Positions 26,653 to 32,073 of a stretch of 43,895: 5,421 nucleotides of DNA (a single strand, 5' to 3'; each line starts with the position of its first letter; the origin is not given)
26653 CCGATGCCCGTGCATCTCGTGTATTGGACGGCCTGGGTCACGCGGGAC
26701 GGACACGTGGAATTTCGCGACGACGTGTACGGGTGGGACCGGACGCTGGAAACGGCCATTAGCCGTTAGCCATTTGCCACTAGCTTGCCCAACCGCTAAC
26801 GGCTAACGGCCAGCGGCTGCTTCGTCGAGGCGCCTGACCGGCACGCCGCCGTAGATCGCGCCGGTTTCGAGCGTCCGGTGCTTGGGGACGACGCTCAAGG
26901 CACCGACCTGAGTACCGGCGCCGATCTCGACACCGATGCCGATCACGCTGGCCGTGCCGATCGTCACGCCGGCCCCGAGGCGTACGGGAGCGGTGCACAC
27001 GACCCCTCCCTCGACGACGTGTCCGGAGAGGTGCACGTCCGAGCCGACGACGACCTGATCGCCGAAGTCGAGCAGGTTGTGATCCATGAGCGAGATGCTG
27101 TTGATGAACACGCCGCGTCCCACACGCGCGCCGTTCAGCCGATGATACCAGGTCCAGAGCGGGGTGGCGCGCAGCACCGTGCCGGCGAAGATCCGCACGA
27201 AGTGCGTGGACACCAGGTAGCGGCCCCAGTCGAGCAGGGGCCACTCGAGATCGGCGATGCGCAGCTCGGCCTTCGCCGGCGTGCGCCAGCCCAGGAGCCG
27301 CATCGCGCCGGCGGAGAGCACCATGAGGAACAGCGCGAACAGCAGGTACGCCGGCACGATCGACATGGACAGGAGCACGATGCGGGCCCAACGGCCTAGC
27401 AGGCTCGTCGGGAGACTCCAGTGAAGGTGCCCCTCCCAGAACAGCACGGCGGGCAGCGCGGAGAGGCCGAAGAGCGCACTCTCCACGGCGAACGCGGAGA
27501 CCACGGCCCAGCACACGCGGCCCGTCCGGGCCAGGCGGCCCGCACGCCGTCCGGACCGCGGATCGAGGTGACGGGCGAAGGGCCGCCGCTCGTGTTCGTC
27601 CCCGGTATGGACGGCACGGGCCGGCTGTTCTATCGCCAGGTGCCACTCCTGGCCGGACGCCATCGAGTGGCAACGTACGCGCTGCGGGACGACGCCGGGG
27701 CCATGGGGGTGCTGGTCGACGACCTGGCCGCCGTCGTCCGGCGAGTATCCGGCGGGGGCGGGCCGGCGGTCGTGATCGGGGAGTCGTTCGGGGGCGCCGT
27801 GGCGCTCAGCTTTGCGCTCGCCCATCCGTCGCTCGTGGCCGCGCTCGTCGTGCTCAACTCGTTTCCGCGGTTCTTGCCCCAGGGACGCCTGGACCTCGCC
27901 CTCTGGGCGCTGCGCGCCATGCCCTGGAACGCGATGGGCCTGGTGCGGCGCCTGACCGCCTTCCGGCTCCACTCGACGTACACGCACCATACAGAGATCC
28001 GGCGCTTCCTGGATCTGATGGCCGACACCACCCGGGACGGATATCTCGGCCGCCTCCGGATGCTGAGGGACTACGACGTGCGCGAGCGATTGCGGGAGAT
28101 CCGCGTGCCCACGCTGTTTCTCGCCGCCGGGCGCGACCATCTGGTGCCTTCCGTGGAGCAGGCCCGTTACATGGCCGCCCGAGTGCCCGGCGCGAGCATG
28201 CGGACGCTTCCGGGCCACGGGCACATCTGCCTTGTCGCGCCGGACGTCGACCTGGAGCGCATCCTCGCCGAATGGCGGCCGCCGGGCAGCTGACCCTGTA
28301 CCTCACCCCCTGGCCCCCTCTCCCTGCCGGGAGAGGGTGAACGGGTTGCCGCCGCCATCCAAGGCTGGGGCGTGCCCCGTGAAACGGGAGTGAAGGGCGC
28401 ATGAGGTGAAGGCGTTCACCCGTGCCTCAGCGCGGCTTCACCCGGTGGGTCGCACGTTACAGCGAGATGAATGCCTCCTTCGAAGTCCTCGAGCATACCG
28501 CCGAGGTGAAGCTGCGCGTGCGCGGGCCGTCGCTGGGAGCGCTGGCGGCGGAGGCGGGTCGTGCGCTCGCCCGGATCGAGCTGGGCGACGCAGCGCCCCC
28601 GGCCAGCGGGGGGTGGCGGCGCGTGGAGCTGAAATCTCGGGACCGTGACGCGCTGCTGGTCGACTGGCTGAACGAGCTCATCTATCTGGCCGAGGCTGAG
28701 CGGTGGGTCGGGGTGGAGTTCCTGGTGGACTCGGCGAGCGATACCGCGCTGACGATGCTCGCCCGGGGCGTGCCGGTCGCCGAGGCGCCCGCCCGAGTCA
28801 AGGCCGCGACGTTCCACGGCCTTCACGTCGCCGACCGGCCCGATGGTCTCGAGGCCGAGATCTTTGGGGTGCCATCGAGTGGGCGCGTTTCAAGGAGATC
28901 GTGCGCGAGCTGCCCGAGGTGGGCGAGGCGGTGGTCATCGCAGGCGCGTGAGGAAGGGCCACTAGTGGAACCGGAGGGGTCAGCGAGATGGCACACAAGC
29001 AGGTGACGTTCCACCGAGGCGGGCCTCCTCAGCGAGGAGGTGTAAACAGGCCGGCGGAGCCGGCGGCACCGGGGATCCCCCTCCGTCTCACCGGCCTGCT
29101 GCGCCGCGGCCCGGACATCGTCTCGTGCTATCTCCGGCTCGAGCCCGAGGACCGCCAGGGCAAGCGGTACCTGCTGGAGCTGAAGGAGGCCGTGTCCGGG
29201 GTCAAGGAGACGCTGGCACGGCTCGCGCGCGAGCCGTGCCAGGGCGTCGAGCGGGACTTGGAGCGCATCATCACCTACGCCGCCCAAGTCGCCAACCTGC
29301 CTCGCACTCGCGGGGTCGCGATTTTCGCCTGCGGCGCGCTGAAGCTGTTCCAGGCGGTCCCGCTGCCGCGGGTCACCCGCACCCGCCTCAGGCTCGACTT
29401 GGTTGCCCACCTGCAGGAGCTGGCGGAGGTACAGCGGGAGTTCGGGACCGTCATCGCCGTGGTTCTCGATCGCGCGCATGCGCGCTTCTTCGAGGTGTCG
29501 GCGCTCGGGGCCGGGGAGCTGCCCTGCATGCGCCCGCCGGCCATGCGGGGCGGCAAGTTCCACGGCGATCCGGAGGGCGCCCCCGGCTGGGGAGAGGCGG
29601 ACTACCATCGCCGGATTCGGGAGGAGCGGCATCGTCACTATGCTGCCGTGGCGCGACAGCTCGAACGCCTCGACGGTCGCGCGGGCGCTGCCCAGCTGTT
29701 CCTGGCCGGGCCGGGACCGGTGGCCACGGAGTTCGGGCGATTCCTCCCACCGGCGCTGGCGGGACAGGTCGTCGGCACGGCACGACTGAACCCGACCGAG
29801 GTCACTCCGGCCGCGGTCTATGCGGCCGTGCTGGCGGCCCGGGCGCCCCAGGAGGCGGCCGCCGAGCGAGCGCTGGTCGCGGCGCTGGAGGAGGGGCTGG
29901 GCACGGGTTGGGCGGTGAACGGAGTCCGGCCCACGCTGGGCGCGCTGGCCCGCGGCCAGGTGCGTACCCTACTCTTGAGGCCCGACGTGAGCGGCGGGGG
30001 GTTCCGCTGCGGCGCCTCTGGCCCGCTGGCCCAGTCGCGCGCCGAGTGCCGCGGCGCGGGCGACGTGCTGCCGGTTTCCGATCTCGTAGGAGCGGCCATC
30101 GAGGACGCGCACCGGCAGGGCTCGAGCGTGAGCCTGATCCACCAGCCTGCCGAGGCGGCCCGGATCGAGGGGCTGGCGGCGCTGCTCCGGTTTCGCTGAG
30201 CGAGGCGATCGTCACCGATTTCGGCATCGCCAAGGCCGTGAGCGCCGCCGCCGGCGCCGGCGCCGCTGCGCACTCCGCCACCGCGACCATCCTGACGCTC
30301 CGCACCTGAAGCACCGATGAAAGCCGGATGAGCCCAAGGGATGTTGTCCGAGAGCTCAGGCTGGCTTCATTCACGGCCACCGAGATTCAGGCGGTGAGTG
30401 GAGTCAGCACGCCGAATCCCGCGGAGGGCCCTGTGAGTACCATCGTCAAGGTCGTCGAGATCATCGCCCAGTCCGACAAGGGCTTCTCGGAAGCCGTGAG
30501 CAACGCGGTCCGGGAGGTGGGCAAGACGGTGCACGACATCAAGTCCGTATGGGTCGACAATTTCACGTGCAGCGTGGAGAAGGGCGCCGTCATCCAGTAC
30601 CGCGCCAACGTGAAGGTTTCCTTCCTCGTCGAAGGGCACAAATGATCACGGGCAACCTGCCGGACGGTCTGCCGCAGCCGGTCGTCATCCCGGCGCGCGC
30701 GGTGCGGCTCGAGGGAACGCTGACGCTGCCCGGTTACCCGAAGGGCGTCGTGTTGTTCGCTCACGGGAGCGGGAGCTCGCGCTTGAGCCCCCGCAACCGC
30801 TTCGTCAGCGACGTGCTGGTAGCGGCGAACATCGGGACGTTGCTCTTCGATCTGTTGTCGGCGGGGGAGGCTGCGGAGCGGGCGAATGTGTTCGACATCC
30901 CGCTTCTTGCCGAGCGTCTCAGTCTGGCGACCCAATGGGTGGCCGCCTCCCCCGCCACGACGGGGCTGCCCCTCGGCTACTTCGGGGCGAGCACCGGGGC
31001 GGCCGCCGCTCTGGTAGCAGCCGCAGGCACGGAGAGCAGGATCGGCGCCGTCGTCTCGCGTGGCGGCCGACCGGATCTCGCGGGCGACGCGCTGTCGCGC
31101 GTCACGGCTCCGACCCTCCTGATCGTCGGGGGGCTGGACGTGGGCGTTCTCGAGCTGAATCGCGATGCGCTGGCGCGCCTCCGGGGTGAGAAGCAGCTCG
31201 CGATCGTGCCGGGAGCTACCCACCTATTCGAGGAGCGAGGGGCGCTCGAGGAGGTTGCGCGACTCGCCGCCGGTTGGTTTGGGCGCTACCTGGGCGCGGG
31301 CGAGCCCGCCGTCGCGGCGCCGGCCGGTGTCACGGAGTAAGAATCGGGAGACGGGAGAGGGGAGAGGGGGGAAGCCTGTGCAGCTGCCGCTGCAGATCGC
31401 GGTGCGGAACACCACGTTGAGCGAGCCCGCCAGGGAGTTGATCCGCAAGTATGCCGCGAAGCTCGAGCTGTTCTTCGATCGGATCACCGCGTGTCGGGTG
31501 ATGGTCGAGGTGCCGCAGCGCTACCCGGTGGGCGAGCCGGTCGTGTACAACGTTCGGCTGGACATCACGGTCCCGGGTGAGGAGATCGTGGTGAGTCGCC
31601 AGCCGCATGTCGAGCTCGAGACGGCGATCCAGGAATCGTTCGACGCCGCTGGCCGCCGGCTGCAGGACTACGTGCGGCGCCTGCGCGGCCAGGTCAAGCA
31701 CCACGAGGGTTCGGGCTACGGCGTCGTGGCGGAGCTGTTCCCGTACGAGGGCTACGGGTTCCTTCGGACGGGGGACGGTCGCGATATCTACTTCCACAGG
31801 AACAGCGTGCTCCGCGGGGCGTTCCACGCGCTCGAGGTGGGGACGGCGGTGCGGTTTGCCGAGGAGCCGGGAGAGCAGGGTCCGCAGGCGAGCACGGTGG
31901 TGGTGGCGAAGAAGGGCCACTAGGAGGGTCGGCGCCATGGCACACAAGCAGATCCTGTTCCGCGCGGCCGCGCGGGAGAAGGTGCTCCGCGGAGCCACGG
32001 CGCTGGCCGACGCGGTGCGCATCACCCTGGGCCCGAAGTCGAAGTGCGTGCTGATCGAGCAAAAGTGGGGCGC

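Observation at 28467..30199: Archease paired with a bacterial eRF1/Pelota-like protein and no RtcB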

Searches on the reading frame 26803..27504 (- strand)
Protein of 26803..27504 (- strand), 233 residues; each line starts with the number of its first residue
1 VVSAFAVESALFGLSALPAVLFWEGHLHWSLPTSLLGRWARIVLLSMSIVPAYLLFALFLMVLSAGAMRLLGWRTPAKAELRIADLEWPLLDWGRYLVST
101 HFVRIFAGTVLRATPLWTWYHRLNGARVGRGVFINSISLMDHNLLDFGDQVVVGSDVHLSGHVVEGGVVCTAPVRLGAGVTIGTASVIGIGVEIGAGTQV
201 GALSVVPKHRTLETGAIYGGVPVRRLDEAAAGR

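Call 39: search_protein_families(library=pfam, proteins=[window:26803-27504:-], max_evalue=0.001)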
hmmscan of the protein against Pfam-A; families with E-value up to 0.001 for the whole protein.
window:26803-27504:- (233 aa): 1 family
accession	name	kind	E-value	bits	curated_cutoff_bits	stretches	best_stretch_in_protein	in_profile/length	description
PF00132.30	Hexapep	-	0.00084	19.4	27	0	174-207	2-35/36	Bacterial transferase hexapeptide (six repeats)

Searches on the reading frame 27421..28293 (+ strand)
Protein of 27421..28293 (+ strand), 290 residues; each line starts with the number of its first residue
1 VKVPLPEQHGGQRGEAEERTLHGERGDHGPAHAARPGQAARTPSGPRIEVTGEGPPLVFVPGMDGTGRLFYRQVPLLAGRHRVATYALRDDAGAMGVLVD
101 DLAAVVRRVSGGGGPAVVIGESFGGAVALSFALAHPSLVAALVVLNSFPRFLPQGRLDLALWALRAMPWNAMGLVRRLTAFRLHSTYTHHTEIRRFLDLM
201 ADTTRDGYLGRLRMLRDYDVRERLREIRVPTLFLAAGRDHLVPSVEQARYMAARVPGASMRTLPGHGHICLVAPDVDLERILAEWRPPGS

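Call 25: search_protein_families(library=pfam, proteins=[window:27421-28293:+], max_evalue=0.001)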
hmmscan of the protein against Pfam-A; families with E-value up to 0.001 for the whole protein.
window:27421-28293:+ (290 aa): 3 families
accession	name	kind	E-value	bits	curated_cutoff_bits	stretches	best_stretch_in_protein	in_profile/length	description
PF00561.26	Abhydrolase_1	-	1.5e-16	61.2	25.8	1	55-269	1-239/245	alpha/beta hydrolase fold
PF12697.13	Abhydrolase_6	-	3.1e-15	57.8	26.3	1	57-274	1-211/217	Alpha/beta hydrolase family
PF12146.15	Hydrolase_4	-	2.7e-12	46.9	27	1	95-269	55-233/239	Serine aminopeptidase, S33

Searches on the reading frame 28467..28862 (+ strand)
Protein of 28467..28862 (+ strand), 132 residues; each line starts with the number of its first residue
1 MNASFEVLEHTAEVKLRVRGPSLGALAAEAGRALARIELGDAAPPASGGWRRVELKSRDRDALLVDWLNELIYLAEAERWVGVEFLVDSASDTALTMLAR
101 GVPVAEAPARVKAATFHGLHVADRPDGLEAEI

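Call 47: find_related_loci(query=window:28467-28862:+, collection=metagenome_contigs, flank=5000)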
Query window:28467-28862:+ (132 aa) in metagenome_contigs; peptide patterns used: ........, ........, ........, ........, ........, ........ (x = any residue, [..] = any of these).
600 stretches matched a pattern (row limit reached: there are more); 7 encode a relative of the query (tblastn E <= 1e-3); 7 distinct loci.
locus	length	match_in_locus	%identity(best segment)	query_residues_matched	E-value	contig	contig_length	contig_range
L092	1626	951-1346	64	1-132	5e-54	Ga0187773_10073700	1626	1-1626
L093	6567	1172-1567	67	1-132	1e-52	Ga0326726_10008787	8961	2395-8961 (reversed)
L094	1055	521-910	64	1-130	9e-53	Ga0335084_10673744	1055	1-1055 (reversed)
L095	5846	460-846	64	4-132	3e-49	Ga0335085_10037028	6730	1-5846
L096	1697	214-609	60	1-132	9e-48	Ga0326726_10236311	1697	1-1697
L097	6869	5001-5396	60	1-132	2e-45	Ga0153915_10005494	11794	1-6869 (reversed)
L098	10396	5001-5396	61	1-132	4e-45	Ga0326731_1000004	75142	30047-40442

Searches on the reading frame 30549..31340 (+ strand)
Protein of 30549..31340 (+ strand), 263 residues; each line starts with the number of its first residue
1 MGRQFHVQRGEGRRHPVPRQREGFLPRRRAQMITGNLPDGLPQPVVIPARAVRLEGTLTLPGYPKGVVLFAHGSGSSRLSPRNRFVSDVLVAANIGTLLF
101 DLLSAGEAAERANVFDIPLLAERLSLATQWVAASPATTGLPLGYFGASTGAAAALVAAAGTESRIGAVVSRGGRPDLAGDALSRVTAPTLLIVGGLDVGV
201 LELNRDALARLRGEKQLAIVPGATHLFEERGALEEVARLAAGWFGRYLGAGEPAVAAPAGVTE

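Call 25: search_protein_families(library=pfam, proteins=[window:30549-31340:+], max_evalue=0.001)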
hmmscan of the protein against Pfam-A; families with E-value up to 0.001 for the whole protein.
window:30549-31340:+ (263 aa): 1 family
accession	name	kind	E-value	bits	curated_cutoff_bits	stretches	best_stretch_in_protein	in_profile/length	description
PF12146.15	Hydrolase_4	-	2.1e-05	24.4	27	0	64-169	3-105/239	Serine aminopeptidase, S33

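Call 43: search_protein_families(library=ncbifam, proteins=[window:30642-31340:+], max_evalue=0.001)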
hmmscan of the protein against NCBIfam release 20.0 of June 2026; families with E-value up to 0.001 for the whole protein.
window:30642-31340:+ (232 aa): 0 families

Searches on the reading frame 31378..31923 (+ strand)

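Call 43: search_protein_families(library=ncbifam, proteins=[window:31378-31923:+], max_evalue=0.001)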
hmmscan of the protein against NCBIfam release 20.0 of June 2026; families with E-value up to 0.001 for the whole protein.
window:31378-31923:+ (181 aa): 9 families
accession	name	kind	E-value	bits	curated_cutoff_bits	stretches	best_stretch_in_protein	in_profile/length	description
NF049933.1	TransAntitermCspE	equivalog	3.5e-08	33.4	120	1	124-176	15-68/69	transcription antiterminator/RNA stability regulator CspE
NF038236.1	retron_eff_Se72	equivalog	3.7e-08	33.2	82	1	115-174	1-59/62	retron Se72 family effector protein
NF007679.0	PRK10354.1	subfamily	4e-05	23.8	130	1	120-175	12-68/70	RNA chaperone/antiterminator CspA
NF008190.0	PRK10943.1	subfamily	8e-05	22.5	137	1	124-175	15-67/69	cold shock-like protein CspC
NF007780.0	PRK10470.1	equivalog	0.00013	22.3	125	1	5-98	3-88/95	ribosome hibernation promoting factor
NF011574.0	PRK14998.1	equivalog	0.00018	21.7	147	1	124-175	13-65/73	cold shock-like protein CspD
TIGR02381.1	cspD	equivalog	0.00018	21.4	115.4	1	124-175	13-65/68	cold shock domain-containing protein CspD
NF007378.0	PRK09890.1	equivalog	0.00028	21.1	144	1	123-176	15-69/70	cold shock protein CspG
NF007062.0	PRK09507.1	subfamily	0.00044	20.2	133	0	124-175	15-67/69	transcription antiterminator/RNA stability regulator CspE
